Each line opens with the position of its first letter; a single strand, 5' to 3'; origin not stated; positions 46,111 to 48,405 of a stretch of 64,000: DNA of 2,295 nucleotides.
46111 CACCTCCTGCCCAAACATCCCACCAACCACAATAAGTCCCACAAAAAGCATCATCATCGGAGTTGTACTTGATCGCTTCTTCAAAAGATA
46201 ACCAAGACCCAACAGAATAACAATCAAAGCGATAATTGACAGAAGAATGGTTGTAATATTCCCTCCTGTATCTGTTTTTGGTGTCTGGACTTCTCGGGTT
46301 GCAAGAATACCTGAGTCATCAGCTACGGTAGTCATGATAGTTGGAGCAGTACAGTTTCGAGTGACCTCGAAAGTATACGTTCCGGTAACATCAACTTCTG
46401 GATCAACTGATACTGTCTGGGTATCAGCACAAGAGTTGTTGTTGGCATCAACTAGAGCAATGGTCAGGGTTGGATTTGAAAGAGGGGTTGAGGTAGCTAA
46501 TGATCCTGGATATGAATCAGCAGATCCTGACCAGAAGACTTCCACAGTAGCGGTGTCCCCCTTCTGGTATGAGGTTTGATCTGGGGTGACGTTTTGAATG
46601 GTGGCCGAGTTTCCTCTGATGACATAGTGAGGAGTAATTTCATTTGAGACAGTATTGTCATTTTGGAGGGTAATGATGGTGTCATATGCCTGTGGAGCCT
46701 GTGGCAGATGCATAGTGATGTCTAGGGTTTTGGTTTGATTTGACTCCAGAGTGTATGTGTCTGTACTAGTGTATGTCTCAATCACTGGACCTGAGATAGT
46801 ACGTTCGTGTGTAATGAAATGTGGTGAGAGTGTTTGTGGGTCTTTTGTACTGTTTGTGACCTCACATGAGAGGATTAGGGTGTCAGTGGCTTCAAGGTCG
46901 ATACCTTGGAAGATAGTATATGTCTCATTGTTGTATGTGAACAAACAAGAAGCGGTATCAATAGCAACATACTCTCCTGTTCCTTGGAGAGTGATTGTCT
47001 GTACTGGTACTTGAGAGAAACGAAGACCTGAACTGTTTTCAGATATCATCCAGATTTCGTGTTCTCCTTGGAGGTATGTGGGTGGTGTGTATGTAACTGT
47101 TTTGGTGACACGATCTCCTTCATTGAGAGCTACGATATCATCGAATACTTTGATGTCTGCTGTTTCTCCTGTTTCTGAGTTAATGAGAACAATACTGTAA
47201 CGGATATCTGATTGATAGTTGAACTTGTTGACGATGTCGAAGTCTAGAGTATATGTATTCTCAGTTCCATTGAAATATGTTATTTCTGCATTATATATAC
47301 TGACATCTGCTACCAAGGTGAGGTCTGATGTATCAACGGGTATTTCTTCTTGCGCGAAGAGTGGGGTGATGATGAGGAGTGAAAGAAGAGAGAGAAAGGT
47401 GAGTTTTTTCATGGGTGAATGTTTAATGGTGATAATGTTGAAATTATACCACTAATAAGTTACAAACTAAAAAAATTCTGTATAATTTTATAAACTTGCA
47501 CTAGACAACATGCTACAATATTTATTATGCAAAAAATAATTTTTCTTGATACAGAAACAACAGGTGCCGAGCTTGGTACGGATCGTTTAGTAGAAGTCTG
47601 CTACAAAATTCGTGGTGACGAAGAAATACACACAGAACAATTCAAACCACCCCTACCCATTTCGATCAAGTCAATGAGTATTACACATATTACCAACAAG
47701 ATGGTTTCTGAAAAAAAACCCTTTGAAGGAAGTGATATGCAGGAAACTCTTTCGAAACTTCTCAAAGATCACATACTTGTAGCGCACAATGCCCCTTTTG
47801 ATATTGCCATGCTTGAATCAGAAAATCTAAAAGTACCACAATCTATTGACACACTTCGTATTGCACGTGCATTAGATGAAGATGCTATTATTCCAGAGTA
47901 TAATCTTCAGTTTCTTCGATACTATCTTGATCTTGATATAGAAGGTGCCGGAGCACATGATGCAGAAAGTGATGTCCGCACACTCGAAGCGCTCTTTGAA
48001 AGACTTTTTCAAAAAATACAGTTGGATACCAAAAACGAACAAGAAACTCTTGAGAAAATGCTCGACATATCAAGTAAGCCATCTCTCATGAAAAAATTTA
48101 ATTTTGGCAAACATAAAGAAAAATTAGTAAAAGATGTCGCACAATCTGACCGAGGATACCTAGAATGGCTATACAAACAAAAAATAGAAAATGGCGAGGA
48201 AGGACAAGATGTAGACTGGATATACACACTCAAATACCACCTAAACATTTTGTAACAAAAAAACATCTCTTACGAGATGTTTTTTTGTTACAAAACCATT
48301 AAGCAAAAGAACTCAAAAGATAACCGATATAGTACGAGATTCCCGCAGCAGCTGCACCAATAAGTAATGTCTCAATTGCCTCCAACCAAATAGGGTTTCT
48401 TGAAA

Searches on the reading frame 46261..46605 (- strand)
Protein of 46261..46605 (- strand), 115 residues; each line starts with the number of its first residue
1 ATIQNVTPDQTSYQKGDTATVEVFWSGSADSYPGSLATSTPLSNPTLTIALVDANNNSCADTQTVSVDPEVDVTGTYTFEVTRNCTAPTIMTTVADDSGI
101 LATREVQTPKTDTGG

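Call 73: search_protein_families(library=pfam, proteins=[window:46261-46605:-], max_evalue=1)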
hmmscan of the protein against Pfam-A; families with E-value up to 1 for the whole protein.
seq(115 aa): 2 families
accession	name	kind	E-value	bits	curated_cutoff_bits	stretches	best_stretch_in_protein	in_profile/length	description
PF23616.1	Ig_GEX2_N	-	0.11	13.1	27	1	9-63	10-63/105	GEX2 N-terminal Ig-like domain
PF14186.12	Aida_C2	-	0.31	11.1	25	1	36-100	23-84/146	Axin interactor dorsalisation-associated protein, C-terminal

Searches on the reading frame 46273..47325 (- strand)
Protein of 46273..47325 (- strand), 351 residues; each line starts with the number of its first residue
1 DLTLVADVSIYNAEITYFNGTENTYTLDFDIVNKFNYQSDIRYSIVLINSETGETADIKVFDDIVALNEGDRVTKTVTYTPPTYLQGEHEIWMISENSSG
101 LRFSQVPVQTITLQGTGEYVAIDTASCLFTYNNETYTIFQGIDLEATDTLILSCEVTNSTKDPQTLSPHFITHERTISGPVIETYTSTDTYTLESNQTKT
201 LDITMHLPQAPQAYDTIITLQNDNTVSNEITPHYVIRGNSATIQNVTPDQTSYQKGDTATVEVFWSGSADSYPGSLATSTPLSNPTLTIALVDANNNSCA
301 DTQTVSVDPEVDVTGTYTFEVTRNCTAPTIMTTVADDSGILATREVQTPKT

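Call 21: find_related_loci(query=A2, collection=genome_contigs, flank=6000)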
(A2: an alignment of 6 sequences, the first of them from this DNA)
Query A2 (351 aa) in genome_contigs; peptide patterns used: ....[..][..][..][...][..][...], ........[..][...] (x = any residue, [..] = any of these).
98 stretches matched a pattern; 51 encode a relative of the query (tblastn E <= 1e-3); 51 distinct loci.
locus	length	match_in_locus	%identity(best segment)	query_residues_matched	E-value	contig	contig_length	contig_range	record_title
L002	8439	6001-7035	37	1-336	6e-62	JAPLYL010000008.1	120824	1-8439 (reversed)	MAG: Candidatus Parcubacteria bacterium isolate LacPavin_0920_WC57_MAG_42_180 LacPavin_0920_WC57_scaffold_862809, whole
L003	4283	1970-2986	38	2-336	1e-61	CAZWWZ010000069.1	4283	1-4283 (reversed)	MAG TPA_asm: uncultured Candidatus Saccharibacteria bacterium isolate binchicken_co3_549 genome assembly, contig: NODE_6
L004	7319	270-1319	33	3-345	3e-59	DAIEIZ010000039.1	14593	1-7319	MAG TPA_asm: Candidatus Moraniibacteriota bacterium isolate clean1036 k141_1139159, whole genome shotgun sequence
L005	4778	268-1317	33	3-345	3e-59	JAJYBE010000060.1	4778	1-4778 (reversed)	MAG: bacterium isolate BP8.bin61 NODE_36778_length_4778_cov_1.314341, whole genome shotgun sequence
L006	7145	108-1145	37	5-345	3e-58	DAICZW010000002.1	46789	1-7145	MAG TPA_asm: bacterium isolate clean1826 NODE_2_length_46789_cov_5.652680, whole genome shotgun sequence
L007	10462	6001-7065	37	4-348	1e-57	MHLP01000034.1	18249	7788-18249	MAG: Candidatus Lloydbacteria bacterium RIFCSPLOWO2_01_FULL_50_20 rifcsplowo2_01_scaffold_5972, whole genome shotgun seq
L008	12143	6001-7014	34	5-339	8e-57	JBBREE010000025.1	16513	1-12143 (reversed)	MAG: Candidatus Moraniibacteriota bacterium isolate Co_metawrap_2488 Cmw_2488_k141_19573842_length_16513_cov_10.0000, wh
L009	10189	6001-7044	33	1-339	5e-57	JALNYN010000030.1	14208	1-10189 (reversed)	MAG: Candidatus Paceibacterota bacterium isolate SO_2017_GW1 bin 180 NODE_15978_length_14208_cov_4.079398_OW334_2017, wh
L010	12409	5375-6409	34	3-338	9e-57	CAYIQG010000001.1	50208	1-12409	MAG TPA_asm: uncultured Candidatus Saccharibacteria bacterium isolate ERP119705_co3_300 genome assembly, contig: NODE_52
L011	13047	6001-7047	33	1-344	2e-55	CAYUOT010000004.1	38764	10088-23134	MAG TPA_asm: uncultured Candidatus Saccharibacteria bacterium isolate SRP192927_co4_916 genome assembly, contig: NODE_14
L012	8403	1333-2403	34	3-346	3e-55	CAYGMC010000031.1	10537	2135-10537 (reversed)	MAG TPA_asm: uncultured Candidatus Saccharibacteria bacterium isolate ERP113451_co5_162 genome assembly, contig: NODE_38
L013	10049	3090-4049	33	23-341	4e-55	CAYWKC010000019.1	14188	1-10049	MAG TPA_asm: uncultured Candidatus Saccharibacteria bacterium isolate SRP178699_co1_634 genome assembly, contig: NODE_56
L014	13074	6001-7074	36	1-351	1e-54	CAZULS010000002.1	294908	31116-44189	MAG TPA_asm: uncultured Candidatus Saccharibacteria bacterium isolate SRP167671_co2_238 genome assembly, contig: NODE_11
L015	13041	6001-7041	33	1-336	8e-53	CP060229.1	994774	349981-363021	MAG: Candidatus Nomurabacteria bacterium isolate HK-STAS-PATE-25 chromosome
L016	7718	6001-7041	33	5-344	1e-52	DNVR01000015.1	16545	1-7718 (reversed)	MAG TPA_asm: Candidatus Moraniibacteriota bacterium isolate UBA12142 contig_1880, whole genome shotgun sequence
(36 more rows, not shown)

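Call 23: search_protein_representatives(alignment_id=A2)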
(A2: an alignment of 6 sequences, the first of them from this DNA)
Query: 6 sequences, 354 profile positions. Proteins with E-value up to 0.001 (for the whole library): 1972; up to 1e-10: 1566; up to 1e-30: 1000. The best 150 are listed.
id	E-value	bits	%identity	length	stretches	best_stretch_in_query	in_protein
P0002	2.7e-157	539.5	-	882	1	1-353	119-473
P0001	3.0e-153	526.2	-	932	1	1-354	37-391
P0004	9.8e-147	504.8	-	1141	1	1-354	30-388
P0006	2.8e-136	470.4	-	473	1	1-354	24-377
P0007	2.6e-123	427.7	-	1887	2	3-349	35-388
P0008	1.1e-122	425.7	-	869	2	3-349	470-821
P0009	1.2e-120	418.9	-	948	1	2-352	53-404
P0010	2.5e-118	411.4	-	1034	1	1-351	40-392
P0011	1.4e-117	408.9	-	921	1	2-352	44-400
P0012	1.4e-117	408.9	-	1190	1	2-352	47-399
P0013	4.8e-112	390.7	-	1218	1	2-350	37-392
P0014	9.2e-111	386.5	-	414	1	3-350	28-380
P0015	1.3e-110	386.0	-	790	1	1-352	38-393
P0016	4.3e-110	384.3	-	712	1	1-353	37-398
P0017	6.8e-109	380.3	-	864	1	1-352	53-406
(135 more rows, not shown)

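Call 26: find_homologous_proteins(query=A2, max_evalue=1e-10)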
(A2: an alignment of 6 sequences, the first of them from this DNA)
Query A2 (6 sequences) (351 aa, profile of the alignment): 28 proteins with E <= 1e-10 among 7777 candidates.
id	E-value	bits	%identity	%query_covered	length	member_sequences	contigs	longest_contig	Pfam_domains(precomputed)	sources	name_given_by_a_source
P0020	4.2e-108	379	36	97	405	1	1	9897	-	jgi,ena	-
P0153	7.9e-107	375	36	97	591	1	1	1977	-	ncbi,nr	ncbi:MAG: hypothetical protein Q8M12_02355, partial [bacterium]|nr:hypothetical protein [bacterium]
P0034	1.2e-105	371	38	96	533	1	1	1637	-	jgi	-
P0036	3.3e-105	370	30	96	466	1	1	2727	-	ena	-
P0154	2.9e-103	363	33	97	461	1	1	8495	-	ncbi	-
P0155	3.1e-101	357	33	98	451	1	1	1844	-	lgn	-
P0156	4.3e-100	353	37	85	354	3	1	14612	-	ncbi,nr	ncbi:MAG: hypothetical protein Q8L11_00085, partial [Candidatus Moranbacteria bacterium]|nr:hypothet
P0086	1.7e-98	348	32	98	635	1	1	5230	-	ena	-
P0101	3.6e-97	343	32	85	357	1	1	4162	-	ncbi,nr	ncbi:MAG TPA: hypothetical protein VK255_03890, partial [Patescibacteria group bacterium]|nr:hypothe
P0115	1.6e-95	338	33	83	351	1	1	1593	-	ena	-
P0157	1.1e-91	325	38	76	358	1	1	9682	-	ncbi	-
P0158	2.1e-90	321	32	98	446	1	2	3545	-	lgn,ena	-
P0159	1.4e-89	318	29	95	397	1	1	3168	-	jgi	jgi:hypothetical protein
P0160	1.4e-89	318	33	99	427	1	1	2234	-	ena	-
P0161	4.2e-85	304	34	99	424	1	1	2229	-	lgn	-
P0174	1.1e-46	177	63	43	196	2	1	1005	-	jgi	-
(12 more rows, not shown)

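Call 42: find_encoding_contigs(protein=P0174, flank=3000, max_places=4)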
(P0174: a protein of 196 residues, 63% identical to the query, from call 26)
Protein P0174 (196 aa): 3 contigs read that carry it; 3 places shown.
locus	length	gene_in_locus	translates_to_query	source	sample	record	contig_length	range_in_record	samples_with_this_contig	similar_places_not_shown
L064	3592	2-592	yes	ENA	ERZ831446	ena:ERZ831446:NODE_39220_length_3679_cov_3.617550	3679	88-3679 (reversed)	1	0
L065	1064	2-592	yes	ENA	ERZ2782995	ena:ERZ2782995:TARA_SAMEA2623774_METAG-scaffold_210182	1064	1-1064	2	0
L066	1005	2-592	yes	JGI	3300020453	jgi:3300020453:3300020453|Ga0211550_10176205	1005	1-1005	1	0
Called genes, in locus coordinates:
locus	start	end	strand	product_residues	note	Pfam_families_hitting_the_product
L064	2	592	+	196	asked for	?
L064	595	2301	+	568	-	-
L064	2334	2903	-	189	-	PF02777:Sod_Fe_C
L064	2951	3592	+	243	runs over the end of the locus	?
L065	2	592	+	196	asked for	?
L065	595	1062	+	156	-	?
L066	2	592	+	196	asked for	?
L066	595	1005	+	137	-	?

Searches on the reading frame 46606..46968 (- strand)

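Call 73: search_protein_families(library=pfam, proteins=[window:46606-46968:-], max_evalue=1)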
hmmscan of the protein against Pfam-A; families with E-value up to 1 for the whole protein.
seq(121 aa): 1 family
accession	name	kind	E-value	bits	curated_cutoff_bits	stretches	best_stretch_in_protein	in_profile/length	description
PF14059.11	DUF4251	-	0.04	14.4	27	1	63-113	71-121/133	Domain of unknown function (DUF4251)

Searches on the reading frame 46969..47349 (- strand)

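Call 73: search_protein_families(library=pfam, proteins=[window:46969-47349:-], max_evalue=1)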
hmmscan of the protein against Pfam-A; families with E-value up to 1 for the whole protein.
seq(127 aa): 2 families
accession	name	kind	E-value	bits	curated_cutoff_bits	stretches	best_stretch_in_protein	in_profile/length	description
PF25484.1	DUF7907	-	0.047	14.6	27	1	7-102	33-121/156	Domain of unknown function (DUF7907)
PF24315.1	DUF7489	-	0.11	12.8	27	1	51-87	24-61/65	Domain of unknown function (DUF7489)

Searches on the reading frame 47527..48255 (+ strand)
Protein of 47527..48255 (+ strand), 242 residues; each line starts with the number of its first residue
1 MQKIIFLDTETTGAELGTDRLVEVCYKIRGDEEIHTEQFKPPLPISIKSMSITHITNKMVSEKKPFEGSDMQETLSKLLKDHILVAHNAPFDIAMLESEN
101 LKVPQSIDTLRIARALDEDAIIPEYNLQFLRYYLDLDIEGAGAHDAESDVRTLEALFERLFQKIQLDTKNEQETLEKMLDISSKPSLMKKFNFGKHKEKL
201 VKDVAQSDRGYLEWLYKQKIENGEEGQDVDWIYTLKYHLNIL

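Call 33: find_encoding_contigs(protein=window:47527-48255:+, flank=6000, max_places=6)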
Protein window:47527-48255:+ (242 aa): 22 contigs read that carry it; 6 places shown.
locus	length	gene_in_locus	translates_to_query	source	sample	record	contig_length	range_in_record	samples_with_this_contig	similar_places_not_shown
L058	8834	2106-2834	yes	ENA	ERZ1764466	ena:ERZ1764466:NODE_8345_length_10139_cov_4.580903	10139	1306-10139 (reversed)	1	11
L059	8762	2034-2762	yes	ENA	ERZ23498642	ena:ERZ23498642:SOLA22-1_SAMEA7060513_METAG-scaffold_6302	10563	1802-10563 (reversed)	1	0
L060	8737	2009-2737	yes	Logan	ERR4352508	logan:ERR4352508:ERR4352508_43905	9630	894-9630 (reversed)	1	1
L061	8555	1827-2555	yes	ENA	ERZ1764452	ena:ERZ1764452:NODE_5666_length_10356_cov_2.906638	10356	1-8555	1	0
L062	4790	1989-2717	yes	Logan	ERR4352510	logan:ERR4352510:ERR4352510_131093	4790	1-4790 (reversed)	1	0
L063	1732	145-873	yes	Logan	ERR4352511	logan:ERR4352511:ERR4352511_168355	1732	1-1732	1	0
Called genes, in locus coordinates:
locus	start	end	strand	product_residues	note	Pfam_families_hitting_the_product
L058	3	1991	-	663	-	?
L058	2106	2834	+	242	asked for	PF00929:RNase_T, PF20600:ExoX-like_C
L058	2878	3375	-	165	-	PF01988:VIT1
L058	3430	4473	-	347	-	PF00188:CAP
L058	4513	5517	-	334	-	PF02449:Glyco_hydro_42 (faint)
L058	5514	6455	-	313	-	-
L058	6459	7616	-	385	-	PF00232:Glyco_hydro_1, PF02449:Glyco_hydro_42 (weak), PF00232:Glyco_hydro_1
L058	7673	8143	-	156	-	PF01625:PMSR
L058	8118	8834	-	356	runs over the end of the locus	PF01180:DHO_dh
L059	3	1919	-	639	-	?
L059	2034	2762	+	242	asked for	PF00929:RNase_T, PF20600:ExoX-like_C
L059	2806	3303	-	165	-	PF01988:VIT1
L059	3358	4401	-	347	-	PF00188:CAP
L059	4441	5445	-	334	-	PF02449:Glyco_hydro_42 (faint)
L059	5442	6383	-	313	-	-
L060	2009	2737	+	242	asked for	PF00929:RNase_T, PF20600:ExoX-like_C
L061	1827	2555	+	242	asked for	PF00929:RNase_T, PF20600:ExoX-like_C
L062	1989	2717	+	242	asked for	PF00929:RNase_T, PF20600:ExoX-like_C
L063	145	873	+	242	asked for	PF00929:RNase_T, PF20600:ExoX-like_C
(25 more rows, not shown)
